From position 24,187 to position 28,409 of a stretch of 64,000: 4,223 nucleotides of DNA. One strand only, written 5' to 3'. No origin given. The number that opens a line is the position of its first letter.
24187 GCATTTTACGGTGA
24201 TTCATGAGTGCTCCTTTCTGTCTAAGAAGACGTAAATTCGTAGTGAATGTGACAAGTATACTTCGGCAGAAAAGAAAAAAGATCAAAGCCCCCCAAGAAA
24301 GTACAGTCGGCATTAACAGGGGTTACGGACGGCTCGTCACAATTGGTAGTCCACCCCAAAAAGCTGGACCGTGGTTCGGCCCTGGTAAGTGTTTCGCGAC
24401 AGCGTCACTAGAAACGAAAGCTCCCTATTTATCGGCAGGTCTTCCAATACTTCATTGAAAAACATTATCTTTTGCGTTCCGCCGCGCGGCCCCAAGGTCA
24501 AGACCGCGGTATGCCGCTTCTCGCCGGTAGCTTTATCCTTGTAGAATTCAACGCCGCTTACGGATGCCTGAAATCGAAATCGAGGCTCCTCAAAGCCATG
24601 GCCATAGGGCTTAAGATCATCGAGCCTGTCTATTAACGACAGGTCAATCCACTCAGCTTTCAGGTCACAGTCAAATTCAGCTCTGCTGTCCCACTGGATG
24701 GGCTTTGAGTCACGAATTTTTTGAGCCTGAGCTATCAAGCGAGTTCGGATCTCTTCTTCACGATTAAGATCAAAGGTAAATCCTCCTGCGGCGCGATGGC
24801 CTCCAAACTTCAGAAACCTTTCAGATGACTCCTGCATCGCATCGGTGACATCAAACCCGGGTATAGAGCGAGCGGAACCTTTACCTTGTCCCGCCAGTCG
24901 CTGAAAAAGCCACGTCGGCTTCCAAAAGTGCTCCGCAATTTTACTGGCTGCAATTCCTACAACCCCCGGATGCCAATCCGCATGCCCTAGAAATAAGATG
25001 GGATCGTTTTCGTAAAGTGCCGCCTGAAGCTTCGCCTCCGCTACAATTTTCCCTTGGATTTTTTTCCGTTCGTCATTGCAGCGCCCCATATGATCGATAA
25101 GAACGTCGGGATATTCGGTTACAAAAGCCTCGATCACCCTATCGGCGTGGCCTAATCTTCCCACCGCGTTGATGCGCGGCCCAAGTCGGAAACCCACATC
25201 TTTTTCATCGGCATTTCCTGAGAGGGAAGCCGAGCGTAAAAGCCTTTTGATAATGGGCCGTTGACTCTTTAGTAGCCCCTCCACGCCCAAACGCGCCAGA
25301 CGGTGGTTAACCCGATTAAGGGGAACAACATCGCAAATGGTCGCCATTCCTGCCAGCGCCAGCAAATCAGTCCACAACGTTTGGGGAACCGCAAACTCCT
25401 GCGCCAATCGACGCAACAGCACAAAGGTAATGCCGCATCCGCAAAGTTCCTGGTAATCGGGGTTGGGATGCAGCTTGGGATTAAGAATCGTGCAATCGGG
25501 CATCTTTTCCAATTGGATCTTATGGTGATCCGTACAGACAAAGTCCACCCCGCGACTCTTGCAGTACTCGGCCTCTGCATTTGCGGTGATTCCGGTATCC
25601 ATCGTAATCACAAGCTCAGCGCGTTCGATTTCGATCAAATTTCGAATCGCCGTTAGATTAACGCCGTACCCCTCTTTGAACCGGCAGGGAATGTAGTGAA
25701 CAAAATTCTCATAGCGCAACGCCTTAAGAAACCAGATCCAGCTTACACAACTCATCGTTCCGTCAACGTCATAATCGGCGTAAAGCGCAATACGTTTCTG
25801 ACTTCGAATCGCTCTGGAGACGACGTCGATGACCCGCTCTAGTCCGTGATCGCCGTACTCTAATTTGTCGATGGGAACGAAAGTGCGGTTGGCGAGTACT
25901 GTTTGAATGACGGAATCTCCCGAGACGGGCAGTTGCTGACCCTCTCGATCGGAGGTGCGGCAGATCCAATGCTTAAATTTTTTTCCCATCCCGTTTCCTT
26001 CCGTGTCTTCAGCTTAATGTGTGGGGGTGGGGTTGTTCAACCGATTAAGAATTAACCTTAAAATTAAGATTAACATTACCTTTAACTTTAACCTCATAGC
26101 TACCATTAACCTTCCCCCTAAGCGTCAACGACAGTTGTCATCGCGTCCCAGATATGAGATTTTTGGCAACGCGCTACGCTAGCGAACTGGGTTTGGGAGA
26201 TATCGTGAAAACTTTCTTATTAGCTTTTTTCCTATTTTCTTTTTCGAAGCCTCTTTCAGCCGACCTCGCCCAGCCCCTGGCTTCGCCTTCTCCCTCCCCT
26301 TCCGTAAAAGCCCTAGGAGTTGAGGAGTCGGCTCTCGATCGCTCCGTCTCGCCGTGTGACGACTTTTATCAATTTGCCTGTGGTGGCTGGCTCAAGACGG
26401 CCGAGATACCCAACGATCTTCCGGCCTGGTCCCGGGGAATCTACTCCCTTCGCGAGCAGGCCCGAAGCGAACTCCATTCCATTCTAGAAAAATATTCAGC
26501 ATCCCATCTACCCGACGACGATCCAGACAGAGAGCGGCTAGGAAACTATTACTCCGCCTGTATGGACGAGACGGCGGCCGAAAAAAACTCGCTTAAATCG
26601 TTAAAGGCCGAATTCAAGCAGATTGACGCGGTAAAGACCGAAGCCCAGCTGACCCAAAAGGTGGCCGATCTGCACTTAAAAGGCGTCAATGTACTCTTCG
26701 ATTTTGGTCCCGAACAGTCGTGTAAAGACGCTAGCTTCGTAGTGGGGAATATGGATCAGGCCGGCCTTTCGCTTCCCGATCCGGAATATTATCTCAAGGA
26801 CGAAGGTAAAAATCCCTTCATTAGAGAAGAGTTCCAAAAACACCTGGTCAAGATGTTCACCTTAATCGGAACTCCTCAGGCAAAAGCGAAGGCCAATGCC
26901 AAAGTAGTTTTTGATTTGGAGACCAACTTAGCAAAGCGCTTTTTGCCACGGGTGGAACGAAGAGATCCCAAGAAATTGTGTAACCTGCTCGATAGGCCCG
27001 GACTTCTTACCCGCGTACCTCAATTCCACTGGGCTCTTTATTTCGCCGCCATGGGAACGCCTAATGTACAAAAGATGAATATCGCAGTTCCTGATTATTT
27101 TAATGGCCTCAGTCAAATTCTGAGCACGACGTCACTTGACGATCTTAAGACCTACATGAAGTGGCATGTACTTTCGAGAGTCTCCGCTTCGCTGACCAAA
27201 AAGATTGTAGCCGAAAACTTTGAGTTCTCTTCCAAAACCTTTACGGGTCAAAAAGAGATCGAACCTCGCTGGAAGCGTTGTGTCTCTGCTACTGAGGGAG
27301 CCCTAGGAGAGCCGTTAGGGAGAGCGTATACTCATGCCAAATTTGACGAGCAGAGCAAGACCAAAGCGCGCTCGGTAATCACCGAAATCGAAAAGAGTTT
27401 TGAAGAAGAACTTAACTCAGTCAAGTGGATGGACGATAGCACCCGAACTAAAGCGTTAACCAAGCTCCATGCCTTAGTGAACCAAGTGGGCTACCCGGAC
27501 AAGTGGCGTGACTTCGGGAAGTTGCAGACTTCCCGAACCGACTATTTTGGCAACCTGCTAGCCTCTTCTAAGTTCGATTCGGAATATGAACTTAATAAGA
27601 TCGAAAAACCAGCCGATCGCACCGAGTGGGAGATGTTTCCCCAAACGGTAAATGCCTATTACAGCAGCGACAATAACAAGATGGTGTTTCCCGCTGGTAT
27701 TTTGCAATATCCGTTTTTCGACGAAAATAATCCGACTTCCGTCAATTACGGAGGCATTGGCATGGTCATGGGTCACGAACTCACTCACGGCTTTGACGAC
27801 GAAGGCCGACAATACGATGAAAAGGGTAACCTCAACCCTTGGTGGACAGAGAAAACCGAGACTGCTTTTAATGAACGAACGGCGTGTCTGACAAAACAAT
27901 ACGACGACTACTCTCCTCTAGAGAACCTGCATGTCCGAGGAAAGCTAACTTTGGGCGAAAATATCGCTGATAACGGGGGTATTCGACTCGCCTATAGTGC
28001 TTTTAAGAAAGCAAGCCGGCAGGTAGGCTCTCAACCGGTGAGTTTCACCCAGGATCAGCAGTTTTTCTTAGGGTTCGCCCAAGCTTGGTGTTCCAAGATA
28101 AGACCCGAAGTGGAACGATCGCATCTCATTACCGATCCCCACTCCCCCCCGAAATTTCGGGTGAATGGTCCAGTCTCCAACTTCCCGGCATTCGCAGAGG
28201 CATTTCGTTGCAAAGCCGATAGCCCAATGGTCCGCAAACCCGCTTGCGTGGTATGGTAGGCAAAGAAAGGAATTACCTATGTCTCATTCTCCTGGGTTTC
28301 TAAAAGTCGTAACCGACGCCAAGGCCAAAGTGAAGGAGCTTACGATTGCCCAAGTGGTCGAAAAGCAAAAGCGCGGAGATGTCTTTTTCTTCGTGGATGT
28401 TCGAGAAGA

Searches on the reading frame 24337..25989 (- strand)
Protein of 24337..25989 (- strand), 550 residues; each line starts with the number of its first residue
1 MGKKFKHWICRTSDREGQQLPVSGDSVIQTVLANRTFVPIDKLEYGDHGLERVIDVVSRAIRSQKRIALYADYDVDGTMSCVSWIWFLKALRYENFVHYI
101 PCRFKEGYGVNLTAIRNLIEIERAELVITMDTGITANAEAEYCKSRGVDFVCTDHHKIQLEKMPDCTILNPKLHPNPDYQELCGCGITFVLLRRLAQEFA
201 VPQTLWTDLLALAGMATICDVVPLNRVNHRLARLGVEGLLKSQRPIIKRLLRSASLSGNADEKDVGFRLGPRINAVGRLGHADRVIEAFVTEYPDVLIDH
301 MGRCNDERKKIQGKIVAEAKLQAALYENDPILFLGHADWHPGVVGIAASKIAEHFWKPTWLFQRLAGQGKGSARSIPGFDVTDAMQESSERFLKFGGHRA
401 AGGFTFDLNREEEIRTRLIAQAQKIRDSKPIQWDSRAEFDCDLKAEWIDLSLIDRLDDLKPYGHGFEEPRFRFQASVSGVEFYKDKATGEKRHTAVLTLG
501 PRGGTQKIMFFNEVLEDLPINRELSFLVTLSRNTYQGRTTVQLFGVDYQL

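Call 81: search_protein_families(library=pfam, proteins=[window:24337-25989:-], max_evalue=0.00001)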
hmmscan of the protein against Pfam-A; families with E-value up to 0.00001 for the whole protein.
window:24337-25989:- (550 aa): 3 families
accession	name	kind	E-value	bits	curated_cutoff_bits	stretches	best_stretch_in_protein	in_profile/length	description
PF01368.27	DHH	-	5.4e-19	69.1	28.1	1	66-211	1-122/125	DHH family, N-terminal domain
PF17768.7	RecJ_OB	-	7.4e-14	52.2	27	1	440-543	2-103/107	RecJ OB domain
PF02272.25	DHHA1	-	1.1e-11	45.6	25.9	1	331-422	4-100/102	DHHA1 domain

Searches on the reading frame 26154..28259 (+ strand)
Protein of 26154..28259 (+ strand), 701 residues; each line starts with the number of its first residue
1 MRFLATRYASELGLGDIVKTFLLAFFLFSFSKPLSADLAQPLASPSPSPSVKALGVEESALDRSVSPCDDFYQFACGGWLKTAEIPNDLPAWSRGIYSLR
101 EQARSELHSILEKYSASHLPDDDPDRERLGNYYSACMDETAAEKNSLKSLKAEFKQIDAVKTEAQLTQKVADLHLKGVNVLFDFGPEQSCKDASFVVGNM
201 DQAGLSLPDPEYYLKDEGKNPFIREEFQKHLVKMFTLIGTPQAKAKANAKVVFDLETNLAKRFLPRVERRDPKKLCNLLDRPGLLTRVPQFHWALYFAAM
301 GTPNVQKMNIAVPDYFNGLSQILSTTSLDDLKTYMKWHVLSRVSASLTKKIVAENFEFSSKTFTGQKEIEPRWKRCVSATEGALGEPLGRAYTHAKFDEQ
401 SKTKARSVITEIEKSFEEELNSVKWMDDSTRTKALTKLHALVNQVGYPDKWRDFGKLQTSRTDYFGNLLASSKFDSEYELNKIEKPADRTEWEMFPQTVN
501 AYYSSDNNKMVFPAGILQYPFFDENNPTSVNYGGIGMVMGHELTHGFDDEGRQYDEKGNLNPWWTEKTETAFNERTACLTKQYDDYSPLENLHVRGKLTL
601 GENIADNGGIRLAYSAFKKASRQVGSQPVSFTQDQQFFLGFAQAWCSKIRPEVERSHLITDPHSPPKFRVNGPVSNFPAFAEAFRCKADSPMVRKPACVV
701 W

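Call 81: search_protein_families(library=pfam, proteins=[window:26154-28259:+], max_evalue=0.00001)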
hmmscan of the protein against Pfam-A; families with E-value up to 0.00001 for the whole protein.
window:26154-28259:+ (701 aa): 2 families
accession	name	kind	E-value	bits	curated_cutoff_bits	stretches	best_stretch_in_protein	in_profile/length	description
PF05649.18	Peptidase_M13_N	-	2.4e-109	366.7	32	1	67-448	1-381/381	Peptidase family M13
PF01431.27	Peptidase_M13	-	6.8e-75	251.6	24.5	1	500-699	1-204/205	Peptidase family M13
